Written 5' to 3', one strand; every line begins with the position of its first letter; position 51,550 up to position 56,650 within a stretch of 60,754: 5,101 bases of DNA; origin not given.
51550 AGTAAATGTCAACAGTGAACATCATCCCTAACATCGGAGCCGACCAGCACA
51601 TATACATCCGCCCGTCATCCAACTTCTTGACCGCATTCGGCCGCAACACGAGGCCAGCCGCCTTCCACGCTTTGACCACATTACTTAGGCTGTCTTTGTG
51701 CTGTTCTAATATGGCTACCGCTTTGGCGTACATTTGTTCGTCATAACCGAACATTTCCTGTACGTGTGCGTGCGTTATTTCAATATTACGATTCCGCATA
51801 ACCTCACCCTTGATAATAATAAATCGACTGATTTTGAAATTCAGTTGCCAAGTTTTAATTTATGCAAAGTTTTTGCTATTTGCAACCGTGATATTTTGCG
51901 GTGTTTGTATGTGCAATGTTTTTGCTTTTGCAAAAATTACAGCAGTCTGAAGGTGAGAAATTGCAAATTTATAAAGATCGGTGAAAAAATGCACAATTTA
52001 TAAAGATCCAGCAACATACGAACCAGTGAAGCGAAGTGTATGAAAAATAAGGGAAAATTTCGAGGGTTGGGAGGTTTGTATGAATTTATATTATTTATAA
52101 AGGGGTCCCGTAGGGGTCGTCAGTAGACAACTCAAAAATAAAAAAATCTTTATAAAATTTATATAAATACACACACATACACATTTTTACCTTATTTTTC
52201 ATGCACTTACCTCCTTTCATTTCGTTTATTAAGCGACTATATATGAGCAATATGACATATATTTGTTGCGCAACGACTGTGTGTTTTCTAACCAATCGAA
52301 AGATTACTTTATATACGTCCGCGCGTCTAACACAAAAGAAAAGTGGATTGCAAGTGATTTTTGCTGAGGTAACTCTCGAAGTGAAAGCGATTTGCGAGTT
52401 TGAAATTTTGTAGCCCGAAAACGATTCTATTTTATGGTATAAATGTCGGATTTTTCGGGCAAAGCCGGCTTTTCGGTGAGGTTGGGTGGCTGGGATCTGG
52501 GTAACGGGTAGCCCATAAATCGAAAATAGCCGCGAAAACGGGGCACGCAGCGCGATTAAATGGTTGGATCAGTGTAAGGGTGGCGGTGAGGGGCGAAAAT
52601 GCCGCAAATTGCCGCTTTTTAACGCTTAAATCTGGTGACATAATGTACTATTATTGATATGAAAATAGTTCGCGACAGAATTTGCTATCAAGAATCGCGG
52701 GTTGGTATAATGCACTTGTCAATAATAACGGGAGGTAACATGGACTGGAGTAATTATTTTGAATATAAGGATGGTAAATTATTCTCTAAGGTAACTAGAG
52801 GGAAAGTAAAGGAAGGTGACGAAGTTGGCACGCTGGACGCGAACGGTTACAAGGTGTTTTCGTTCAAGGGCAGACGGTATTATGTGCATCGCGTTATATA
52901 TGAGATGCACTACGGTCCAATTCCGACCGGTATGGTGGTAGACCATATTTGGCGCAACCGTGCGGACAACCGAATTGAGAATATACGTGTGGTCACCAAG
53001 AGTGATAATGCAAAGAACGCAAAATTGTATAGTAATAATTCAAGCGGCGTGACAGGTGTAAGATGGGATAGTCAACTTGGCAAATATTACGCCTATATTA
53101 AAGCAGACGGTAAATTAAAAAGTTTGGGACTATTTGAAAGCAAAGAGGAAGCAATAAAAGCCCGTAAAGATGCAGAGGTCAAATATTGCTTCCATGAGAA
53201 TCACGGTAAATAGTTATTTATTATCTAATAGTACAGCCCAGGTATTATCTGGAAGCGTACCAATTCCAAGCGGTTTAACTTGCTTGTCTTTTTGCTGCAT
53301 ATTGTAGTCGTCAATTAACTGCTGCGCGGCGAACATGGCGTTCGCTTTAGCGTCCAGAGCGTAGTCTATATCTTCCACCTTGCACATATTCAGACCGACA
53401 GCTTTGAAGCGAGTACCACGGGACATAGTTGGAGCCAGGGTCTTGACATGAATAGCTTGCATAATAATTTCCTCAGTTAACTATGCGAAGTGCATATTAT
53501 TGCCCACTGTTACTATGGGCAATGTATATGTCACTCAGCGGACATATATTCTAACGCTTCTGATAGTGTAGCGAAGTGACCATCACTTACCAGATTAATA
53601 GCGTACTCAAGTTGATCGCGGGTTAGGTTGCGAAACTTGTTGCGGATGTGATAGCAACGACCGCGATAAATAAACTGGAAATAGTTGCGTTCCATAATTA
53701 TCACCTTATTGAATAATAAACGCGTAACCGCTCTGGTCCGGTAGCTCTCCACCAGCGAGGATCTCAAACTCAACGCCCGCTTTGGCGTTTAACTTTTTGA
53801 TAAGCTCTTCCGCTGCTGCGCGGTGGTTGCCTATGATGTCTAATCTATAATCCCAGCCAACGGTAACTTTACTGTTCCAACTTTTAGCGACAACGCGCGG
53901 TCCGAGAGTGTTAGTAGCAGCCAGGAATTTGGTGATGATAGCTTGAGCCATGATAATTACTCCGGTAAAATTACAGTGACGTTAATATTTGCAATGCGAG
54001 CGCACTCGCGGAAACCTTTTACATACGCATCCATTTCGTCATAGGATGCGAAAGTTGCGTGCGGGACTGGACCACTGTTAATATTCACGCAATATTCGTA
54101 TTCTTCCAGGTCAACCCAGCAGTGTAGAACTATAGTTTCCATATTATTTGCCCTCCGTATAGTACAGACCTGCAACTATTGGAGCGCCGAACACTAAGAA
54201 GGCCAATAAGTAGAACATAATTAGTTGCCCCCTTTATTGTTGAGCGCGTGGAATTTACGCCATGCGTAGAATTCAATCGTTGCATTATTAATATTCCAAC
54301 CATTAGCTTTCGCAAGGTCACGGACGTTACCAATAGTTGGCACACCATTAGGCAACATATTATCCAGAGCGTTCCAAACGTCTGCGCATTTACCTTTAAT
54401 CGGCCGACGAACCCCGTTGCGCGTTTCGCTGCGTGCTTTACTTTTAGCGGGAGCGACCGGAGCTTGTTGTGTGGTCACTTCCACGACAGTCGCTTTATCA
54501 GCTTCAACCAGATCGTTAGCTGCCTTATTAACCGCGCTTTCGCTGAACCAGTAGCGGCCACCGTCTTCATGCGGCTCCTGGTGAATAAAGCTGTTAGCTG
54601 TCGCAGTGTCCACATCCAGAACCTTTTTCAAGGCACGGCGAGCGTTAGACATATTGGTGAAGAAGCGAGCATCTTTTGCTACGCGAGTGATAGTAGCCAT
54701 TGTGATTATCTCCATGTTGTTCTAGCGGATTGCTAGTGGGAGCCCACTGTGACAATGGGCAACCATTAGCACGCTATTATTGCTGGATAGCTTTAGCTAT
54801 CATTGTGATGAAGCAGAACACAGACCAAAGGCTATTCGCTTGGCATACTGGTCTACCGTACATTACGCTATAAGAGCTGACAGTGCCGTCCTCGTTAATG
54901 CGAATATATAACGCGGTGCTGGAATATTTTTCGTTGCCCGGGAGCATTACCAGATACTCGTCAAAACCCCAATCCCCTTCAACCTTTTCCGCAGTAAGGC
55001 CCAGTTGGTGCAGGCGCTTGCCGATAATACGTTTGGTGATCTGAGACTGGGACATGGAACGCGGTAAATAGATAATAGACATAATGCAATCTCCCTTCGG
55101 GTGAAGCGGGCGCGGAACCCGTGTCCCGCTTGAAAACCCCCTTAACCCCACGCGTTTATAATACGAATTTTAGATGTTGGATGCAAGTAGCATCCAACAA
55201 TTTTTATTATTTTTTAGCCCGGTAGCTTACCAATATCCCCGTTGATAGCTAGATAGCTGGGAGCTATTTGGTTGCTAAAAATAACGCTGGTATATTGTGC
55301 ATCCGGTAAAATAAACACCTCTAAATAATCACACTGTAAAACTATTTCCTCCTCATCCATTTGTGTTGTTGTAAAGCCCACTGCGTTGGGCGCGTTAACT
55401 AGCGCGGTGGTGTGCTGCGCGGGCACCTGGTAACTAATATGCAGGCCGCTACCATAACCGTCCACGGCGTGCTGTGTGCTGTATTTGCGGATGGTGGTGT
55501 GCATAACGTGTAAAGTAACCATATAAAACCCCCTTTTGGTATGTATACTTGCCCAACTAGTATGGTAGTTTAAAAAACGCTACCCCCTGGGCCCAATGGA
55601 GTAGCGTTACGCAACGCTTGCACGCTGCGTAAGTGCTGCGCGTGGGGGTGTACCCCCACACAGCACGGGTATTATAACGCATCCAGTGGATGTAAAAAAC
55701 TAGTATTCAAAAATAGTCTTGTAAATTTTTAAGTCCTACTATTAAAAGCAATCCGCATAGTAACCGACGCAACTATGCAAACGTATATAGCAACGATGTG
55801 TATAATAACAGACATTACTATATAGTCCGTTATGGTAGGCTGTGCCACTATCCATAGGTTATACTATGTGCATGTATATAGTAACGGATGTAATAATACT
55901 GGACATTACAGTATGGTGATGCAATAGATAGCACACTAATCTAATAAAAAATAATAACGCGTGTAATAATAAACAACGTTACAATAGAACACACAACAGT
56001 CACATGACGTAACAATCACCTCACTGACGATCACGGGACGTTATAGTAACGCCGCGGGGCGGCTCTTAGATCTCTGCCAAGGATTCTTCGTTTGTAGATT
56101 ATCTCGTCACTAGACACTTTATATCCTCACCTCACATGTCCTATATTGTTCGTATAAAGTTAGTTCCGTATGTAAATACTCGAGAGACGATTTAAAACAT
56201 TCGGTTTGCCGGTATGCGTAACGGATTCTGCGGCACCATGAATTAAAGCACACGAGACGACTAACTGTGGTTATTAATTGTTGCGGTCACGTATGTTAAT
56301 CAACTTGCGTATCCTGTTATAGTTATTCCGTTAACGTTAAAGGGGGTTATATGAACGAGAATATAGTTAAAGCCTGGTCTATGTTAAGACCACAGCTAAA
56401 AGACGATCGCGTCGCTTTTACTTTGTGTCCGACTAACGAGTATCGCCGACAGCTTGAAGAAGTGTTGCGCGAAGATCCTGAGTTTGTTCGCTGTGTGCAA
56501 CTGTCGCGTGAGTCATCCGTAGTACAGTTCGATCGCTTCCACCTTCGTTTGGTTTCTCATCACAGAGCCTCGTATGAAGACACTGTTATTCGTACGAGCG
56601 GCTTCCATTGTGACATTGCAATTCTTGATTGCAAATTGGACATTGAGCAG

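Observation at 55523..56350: Divergent control region with iteron-like direct repeats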

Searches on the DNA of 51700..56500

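Call 81: search_rna_families(source=window, start=51700, end=56500, threshold=evalue, max_evalue=1)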
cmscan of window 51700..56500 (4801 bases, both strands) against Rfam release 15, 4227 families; matches with E-value up to 1: 0.
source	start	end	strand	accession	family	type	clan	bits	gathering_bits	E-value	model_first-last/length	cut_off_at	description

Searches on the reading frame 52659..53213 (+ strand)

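Call 75: search_protein_families(library=pfam, proteins=[window:52659-53213:+], max_evalue=0.01)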
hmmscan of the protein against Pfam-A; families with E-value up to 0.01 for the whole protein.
window:52659-53213:+ (184 aa): 2 families
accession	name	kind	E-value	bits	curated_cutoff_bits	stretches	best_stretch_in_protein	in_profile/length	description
PF13392.12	HNH_3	-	3.2e-21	75.1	24.8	1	74-118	1-45/46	HNH endonuclease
PF00847.26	AP2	-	0.0045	17.7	33.3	1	129-168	1-43/54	AP2 domain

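Call 76: search_protein_families(library=phrogs, proteins=[window:52659-53213:+], max_evalue=0.00001)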
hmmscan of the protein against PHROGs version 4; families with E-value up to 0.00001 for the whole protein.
window:52659-53213:+ (184 aa): 15 families
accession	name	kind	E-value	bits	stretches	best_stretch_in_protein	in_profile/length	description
phrog_99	-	DNA, RNA and nucleotide metabolism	1.9e-64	219.7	1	26-184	110-268/383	HNH endonuclease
phrog_4578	-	DNA, RNA and nucleotide metabolism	2.6e-36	125.4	1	67-184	8-122/130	HNH endonuclease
phrog_3593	-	DNA, RNA and nucleotide metabolism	2.6e-26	93.6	1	57-180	76-200/210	HNH endonuclease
phrog_59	-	DNA, RNA and nucleotide metabolism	5.8e-20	73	1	30-134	140-246/423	HNH endonuclease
phrog_374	-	DNA, RNA and nucleotide metabolism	6e-19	69.3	1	90-177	322-407/617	HNH endonuclease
phrog_826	-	DNA, RNA and nucleotide metabolism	5.2e-15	56.7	1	57-121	90-158/281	HNH endonuclease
phrog_959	-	DNA, RNA and nucleotide metabolism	1.1e-14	55.3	1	31-123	16-108/138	HNH endonuclease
phrog_13470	-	DNA, RNA and nucleotide metabolism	1.2e-13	52.5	1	103-177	68-143/152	HNH endonuclease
phrog_1492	-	DNA, RNA and nucleotide metabolism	2.1e-11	44.6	1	58-121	92-159/414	HNH endonuclease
phrog_953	-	DNA, RNA and nucleotide metabolism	1.8e-09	38.4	1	124-176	308-361/420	HNH endonuclease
phrog_1891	-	DNA, RNA and nucleotide metabolism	1.1e-08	35.8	1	75-121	166-212/255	HNH endonuclease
phrog_6254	-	DNA, RNA and nucleotide metabolism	1.5e-08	36.1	1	57-123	19-88/154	HNH endonuclease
phrog_1872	-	DNA, RNA and nucleotide metabolism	3.4e-08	34.6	1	61-120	47-108/166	endonuclease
phrog_15471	-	DNA, RNA and nucleotide metabolism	1.1e-06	29.6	1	71-128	29-81/183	HNH endonuclease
phrog_30377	-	DNA, RNA and nucleotide metabolism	2.2e-06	28.7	0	68-123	4-57/82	HNH endonuclease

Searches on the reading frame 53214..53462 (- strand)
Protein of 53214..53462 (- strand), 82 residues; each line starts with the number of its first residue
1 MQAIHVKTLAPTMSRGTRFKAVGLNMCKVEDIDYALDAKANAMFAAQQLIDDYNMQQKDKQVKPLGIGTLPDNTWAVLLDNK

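Call 35: search_protein_families(library=pfam, proteins=[window:53214-53462:-], max_evalue=0.1)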
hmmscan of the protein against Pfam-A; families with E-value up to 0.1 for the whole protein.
window:53214-53462:- (82 aa): 0 families

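Call 36: search_protein_families(library=phrogs, proteins=[window:53214-53462:-], max_evalue=0.01)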
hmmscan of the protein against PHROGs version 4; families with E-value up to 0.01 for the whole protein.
window:53214-53462:- (82 aa): 1 family
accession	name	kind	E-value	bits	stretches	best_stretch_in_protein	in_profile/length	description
phrog_3199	-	unknown function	1.7e-24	88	1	1-81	2-81/181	-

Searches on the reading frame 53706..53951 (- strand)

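Call 35: search_protein_families(library=pfam, proteins=[window:53706-53951:-], max_evalue=0.1)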
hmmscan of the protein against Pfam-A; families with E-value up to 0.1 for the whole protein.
window:53706-53951:- (81 aa): 0 families

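Call 36: search_protein_families(library=phrogs, proteins=[window:53706-53951:-], max_evalue=0.01)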
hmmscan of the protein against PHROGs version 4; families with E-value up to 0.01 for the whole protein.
window:53706-53951:- (81 aa): 1 family
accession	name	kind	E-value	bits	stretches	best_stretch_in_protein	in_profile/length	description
phrog_3199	-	unknown function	1.1e-31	111.4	1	1-80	1-80/181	-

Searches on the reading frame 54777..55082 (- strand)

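Call 35: search_protein_families(library=pfam, proteins=[window:54777-55082:-], max_evalue=0.1)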
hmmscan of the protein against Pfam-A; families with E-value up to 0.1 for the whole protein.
window:54777-55082:- (101 aa): 0 families

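Call 36: search_protein_families(library=phrogs, proteins=[window:54777-55082:-], max_evalue=0.01)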
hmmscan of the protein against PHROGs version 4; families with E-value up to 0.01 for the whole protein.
window:54777-55082:- (101 aa): 1 family
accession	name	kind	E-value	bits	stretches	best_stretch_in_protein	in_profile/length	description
phrog_13865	-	unknown function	1.1e-60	203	1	1-101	1-101/101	-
